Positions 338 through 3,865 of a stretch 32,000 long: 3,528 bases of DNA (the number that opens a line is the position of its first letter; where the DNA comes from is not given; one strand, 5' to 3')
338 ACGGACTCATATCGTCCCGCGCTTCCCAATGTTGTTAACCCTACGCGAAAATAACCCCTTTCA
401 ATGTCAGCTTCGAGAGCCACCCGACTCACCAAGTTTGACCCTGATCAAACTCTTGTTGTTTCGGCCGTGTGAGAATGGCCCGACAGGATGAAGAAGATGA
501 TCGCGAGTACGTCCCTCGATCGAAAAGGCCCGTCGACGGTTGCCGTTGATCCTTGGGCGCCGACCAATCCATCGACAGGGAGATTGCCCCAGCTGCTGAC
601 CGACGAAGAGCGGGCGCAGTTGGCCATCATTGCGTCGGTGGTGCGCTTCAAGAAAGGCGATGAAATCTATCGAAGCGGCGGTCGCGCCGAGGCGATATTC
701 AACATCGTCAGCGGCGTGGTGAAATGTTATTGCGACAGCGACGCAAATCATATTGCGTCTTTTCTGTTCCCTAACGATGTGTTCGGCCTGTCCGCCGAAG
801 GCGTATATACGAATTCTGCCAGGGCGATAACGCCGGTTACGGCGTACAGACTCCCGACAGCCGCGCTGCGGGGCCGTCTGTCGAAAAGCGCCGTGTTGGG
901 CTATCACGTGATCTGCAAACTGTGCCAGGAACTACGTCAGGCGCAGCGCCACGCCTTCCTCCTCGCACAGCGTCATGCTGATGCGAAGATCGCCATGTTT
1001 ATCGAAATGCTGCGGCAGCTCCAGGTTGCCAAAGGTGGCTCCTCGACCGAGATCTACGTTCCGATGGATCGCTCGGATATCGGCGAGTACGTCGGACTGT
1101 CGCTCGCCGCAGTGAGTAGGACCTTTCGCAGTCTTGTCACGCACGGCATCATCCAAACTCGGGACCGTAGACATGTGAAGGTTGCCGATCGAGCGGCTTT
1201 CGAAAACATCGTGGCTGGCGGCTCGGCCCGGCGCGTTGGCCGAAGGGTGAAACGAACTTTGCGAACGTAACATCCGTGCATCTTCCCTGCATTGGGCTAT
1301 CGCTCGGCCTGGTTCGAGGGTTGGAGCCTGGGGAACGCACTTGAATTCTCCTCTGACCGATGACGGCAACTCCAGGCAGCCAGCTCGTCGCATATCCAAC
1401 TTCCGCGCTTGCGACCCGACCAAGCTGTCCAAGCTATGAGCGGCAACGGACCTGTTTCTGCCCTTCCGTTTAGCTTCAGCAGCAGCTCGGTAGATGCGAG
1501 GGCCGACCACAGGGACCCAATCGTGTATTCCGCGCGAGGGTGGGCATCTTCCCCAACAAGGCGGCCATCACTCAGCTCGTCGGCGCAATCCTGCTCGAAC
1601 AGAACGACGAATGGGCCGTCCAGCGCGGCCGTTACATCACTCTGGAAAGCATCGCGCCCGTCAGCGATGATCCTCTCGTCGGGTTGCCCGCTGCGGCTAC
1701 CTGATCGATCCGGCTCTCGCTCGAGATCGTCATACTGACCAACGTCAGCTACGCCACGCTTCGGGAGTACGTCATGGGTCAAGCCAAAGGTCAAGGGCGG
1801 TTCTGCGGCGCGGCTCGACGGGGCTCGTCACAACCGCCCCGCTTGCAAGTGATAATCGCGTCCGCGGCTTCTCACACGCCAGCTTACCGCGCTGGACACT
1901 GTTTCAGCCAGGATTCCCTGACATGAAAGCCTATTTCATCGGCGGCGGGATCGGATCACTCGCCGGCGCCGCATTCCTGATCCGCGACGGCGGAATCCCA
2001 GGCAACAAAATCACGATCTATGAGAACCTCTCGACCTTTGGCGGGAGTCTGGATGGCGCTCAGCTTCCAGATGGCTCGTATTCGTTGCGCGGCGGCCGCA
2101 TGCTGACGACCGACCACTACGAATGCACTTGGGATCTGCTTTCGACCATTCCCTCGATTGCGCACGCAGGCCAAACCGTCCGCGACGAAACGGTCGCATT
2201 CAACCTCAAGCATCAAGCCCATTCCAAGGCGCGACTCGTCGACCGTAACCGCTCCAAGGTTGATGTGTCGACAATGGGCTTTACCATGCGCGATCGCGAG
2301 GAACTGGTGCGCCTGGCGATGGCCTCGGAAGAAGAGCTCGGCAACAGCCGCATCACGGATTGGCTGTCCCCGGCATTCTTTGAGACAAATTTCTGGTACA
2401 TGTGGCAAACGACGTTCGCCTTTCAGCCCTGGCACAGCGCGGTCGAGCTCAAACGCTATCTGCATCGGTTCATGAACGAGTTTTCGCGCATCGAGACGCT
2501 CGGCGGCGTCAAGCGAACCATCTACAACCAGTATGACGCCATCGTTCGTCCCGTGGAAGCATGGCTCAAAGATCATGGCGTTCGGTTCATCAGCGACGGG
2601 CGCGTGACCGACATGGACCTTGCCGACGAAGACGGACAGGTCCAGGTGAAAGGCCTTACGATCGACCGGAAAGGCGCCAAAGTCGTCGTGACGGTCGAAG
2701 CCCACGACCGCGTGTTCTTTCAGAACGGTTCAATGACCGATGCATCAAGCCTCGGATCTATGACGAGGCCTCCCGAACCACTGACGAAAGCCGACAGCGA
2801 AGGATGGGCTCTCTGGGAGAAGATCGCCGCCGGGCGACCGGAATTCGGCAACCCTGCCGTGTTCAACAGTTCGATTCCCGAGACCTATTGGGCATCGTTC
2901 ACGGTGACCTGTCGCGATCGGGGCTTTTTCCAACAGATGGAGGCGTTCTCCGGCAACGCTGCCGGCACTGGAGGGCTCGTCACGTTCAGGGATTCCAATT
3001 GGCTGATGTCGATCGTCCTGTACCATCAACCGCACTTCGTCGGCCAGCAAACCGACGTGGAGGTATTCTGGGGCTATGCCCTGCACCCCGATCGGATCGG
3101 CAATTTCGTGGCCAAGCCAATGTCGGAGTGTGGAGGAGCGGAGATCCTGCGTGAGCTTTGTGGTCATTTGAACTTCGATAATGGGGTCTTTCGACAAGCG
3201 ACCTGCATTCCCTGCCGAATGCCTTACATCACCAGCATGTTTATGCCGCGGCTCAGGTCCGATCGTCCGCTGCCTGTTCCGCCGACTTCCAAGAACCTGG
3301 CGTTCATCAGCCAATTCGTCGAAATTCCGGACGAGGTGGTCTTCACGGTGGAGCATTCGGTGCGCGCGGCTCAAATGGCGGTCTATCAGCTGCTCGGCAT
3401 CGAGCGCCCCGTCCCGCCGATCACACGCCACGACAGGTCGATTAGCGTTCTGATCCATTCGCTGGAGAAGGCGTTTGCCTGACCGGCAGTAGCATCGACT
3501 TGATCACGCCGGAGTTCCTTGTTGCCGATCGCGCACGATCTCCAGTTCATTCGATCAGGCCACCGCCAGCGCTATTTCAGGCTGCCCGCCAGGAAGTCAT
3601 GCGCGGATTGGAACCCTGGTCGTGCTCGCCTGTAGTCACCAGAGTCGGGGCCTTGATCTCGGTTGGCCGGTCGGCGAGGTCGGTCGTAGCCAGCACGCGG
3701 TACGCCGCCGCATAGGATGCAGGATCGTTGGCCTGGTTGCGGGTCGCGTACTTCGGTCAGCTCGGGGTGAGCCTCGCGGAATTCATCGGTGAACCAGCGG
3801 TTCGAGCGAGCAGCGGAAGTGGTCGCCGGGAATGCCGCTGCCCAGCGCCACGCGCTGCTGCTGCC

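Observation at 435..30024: Ten perfect FNR/FixK-type palindromes (TTGA-N6-TCAA), all intergenic: a dense low-oxygen regulon island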

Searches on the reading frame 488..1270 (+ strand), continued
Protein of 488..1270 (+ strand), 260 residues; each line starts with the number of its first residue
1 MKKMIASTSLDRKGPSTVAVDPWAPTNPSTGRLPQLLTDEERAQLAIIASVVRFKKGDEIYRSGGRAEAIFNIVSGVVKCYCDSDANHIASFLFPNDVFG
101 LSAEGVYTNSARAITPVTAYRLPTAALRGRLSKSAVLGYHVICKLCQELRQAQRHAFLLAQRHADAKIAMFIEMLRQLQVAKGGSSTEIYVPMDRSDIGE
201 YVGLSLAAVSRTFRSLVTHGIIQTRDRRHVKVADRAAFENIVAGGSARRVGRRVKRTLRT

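Call 32: find_encoding_contigs(protein=P0005, flank=10000, max_places=2)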
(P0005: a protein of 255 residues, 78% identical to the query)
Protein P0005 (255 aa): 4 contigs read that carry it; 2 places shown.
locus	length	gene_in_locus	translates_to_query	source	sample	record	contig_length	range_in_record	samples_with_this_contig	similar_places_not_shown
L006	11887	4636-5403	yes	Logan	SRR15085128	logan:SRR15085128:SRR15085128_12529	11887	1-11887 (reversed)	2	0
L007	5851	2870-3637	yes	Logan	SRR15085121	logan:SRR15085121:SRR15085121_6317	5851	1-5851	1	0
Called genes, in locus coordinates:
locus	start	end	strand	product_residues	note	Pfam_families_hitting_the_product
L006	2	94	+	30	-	?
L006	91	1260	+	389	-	PF03743:TrbI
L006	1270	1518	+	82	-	PF10038:DUF2274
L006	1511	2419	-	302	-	PF00126:HTH_1, PF13556:HTH_30 (weak), PF25213:HVO_A0261_N (weak), PF03466:LysR_substrate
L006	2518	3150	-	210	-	PF00765:Autoind_synth, PF21926:FeeM (weak), PF13444:Acetyltransf_5 (weak)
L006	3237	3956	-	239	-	PF03472:Autoind_bind, PF00196:GerE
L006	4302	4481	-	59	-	-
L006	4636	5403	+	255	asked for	PF00027:cNMP_binding, PF13545:HTH_Crp_2, PF00325:Crp (weak)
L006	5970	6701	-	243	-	PF13386:DsbD_2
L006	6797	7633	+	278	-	PF00582:Usp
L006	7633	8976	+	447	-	PF04055:Radical_SAM, PF06969:HemN_C (weak)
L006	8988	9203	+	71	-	-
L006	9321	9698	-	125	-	-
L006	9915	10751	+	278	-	PF00582:Usp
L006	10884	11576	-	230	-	PF00571:CBS, PF04972:BON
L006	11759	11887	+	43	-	?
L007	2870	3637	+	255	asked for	PF00027:cNMP_binding, PF13545:HTH_Crp_2, PF00325:Crp (weak)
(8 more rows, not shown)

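Call 33: find_encoding_contigs(protein=P0081, flank=10000, max_places=1)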
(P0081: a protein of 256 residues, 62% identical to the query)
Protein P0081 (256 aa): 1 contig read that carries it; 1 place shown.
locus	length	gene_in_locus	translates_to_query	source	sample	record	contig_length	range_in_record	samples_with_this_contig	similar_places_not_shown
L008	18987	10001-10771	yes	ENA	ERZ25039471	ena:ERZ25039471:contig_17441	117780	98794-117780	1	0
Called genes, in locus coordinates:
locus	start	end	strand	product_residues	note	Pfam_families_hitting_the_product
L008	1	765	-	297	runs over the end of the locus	PF00753:Lactamase_B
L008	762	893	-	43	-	-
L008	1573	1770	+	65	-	-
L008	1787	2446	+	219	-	PF00589:Phage_integrase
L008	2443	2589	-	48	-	-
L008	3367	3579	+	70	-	-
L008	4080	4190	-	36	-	-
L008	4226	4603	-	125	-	-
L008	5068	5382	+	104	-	PF00166:Cpn10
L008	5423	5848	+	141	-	PF00118:Cpn60_TCP1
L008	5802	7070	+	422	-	PF00118:Cpn60_TCP1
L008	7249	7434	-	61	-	-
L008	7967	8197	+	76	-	-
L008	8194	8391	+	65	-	-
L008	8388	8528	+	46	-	-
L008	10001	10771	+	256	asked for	PF00027:cNMP_binding, PF13545:HTH_Crp_2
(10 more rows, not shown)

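Call 34: find_encoding_contigs(protein=P0047, flank=10000, max_places=1)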
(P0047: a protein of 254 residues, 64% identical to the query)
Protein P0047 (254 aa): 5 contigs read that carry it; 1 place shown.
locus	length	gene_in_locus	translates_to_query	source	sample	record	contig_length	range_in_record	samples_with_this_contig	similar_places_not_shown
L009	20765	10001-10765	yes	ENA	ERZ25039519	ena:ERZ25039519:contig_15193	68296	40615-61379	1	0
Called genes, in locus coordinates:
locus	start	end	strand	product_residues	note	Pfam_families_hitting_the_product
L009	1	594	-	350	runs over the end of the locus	PF01595:CNNM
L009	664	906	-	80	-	-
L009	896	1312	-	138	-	-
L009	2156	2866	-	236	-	PF00027:cNMP_binding, PF13545:HTH_Crp_2, PF00325:Crp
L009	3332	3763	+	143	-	-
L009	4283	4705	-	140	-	-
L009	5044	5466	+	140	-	-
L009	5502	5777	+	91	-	-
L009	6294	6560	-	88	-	-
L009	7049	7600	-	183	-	PF07690:MFS_1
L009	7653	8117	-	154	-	PF07690:MFS_1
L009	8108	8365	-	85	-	-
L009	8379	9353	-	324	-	PF00106:adh_short (weak), PF01073:3Beta_HSD, PF01370:Epimerase, PF02719:Polysacc_synt_2, PF13460:NAD_binding_10, PF16363:GDP_Man_Dehyd, PF01370:Epimerase, PF16363:GDP_Man_Dehyd, +1 more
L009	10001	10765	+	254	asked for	PF00027:cNMP_binding, PF13545:HTH_Crp_2, PF00325:Crp (weak)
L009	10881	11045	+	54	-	-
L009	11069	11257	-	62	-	-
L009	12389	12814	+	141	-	PF01329:Pterin_4a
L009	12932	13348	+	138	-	-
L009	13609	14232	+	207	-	PF06689:zf-C4_ClpX, PF13401:AAA_22 (faint), PF05496:RuvB_N (weak), PF01078:Mg_chelatase (faint), PF07724:AAA_2, PF00004:AAA, PF07728:AAA_5 (faint)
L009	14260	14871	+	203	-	PF07724:AAA_2, PF10431:ClpB_D2-small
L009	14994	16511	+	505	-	PF03979:Sigma70_r1_1, PF00140:Sigma70_r1_2, PF04546:Sigma70_ner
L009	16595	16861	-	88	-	-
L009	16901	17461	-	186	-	-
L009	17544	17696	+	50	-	-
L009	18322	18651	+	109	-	-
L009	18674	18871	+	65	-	-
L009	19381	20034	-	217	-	PF00501:AMP-binding, PF13193:AMP-binding_C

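Call 36: list_cluster_members(proteins=[P0001, P0012, P0016, P0020, P0021, P0047, P0083, P0017])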
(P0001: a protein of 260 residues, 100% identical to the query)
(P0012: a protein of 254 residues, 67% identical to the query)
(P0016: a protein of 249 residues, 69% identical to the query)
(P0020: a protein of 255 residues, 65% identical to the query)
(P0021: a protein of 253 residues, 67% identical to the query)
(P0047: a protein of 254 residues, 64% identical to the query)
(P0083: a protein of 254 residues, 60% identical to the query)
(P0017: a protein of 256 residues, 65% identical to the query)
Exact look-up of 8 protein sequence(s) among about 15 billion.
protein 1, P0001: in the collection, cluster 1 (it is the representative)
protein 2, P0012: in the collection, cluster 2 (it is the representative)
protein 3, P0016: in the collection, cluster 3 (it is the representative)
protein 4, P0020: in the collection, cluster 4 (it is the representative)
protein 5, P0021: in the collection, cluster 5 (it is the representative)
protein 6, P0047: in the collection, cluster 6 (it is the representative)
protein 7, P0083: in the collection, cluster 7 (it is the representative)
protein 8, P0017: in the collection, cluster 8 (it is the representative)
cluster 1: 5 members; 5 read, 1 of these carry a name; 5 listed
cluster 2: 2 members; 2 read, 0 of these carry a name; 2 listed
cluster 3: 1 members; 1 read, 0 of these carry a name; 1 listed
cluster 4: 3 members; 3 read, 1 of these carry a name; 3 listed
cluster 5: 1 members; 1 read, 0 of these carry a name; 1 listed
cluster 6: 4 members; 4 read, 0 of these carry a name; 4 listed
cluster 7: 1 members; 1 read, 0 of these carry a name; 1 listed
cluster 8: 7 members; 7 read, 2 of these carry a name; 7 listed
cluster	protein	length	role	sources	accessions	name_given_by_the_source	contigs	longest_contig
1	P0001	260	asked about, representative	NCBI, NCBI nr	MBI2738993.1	MAG: Crp/Fnr family transcriptional regulator [Rhodospirillales bacterium] | Crp/Fnr family transcriptional regulator [Rhodospirillales bacterium]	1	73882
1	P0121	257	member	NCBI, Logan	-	-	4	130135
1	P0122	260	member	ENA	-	-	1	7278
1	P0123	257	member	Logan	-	-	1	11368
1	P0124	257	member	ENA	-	-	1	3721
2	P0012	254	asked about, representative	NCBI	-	-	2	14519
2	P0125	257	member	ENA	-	-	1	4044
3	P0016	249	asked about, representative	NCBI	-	-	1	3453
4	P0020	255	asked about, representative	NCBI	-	-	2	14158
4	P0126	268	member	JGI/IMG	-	CRP-like cAMP-binding protein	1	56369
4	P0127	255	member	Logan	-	-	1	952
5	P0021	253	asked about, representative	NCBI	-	-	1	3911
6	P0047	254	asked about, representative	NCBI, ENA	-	-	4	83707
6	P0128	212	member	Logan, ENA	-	-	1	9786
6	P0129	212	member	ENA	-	-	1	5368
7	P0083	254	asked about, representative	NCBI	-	-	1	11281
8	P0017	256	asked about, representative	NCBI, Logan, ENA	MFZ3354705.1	MAG: Crp/Fnr family transcriptional regulator [Xanthobacteraceae bacterium]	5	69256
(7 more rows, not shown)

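Call 37: find_encoding_contigs(protein=window:497-1270:+, flank=10000, max_places=4)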
Protein window:497-1270:+ (257 aa): 2 contigs read that carry it; 2 places shown.
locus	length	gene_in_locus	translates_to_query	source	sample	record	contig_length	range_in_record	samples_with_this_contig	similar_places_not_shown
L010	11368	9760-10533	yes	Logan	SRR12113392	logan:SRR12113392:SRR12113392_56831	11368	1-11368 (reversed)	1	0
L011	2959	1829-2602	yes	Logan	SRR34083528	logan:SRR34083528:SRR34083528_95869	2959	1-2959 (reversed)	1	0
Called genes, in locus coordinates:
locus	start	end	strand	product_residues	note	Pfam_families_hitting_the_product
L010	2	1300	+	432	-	?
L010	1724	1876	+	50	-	-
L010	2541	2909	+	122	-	-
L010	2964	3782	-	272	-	PF05275:CopB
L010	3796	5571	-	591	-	PF07732:Cu-oxidase_3, PF00394:Cu-oxidase, PF07731:Cu-oxidase_2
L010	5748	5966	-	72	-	-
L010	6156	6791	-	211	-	-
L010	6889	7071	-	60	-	-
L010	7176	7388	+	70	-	-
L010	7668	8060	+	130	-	PF11604:CusF_Ec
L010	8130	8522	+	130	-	-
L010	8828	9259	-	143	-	-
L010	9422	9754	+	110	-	-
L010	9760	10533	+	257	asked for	PF00027:cNMP_binding, PF13545:HTH_Crp_2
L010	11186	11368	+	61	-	?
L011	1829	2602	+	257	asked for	PF00027:cNMP_binding, PF13545:HTH_Crp_2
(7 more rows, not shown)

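Call 56: search_dna_similar(query=window:497-1270:+, collection=plasmids, mode=protein, max_rows=25, max_evalue=1e-30)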
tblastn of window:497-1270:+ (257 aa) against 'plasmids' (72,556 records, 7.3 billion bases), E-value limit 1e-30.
No match.

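Call 85: predict_structure(alignment_id=A2)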
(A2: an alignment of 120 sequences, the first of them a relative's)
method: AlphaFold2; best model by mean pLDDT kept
length: 260 residues; sequences in the alignment: 120
mean_pLDDT: 59.5   pTM: 0.43
mean pLDDT of the five models: 59.5, 59.0, 58.2, 58.2, 58.1
residues with pLDDT >= 90: 56; 70-90: 26; 50-70: 57; < 50: 121
segments of 3 or more residues with pLDDT < 50: 1-18, 20-24, 48-62, 64-85, 87-128, 138-140, 248-260
pLDDT, mean of each block of 10 residues (from residue 1): 33 45 52 58 52 40 42 36 44 37 36 32 46 51 53 57 85 94 91 88 84 94 93 95 65 44
secondary structure, 60 per line:
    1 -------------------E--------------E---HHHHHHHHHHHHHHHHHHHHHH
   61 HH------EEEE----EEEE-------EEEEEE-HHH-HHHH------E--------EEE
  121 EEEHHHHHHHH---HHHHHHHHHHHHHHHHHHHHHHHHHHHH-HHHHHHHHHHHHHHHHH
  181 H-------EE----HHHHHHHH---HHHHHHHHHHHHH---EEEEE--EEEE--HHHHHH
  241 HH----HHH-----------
elements in order: H39-62 E69-72 E77-80 E88-93 H99-102 E118-123 H124-131 H135-162 H164-181 H195-202 H206-218 E222-226 E229-232 H235-242

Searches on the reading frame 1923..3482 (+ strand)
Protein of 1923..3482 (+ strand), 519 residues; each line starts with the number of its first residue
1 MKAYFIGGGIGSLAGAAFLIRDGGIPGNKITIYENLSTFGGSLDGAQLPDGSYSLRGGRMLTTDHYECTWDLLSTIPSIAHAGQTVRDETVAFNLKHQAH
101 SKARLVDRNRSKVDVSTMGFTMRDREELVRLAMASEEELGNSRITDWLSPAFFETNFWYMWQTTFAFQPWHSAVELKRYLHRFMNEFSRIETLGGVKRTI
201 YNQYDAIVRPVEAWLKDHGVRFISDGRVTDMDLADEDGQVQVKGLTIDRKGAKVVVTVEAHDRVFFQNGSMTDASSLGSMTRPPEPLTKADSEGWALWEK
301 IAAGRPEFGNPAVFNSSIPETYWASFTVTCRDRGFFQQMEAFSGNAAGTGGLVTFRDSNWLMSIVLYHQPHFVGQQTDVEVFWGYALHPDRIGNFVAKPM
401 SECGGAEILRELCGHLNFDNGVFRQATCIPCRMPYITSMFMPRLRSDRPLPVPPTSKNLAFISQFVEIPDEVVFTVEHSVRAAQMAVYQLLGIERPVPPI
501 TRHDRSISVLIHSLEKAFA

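Call 5: search_protein_families(library=pfam, proteins=[window:1923-3482:+], max_evalue=0.01)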
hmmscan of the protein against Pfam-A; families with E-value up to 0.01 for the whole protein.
window:1923-3482:+ (519 aa): 2 families
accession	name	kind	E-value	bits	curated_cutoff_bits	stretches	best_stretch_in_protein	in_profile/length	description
PF06100.17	MCRA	-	3e-201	670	23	1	2-488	3-495/495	MCRA family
PF13450.12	NAD_binding_8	-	6.4e-05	23.6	21.9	1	6-74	2-66/68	NAD(P)-binding Rossmann-like domain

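Call 16: find_encoding_contigs(protein=window:1923-3482:+, flank=10000, max_places=4)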
Protein window:1923-3482:+ (519 aa): no gene with exactly this product is on record in the collection.

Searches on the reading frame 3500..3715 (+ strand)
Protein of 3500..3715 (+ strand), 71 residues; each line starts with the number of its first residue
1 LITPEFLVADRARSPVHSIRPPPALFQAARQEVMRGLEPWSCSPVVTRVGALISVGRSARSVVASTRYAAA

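Call 46: search_protein_families(library=pfam, proteins=[window:3500-3715:+], max_evalue=1)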
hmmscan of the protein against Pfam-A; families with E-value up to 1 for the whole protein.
window:3500-3715:+ (71 aa): 0 families
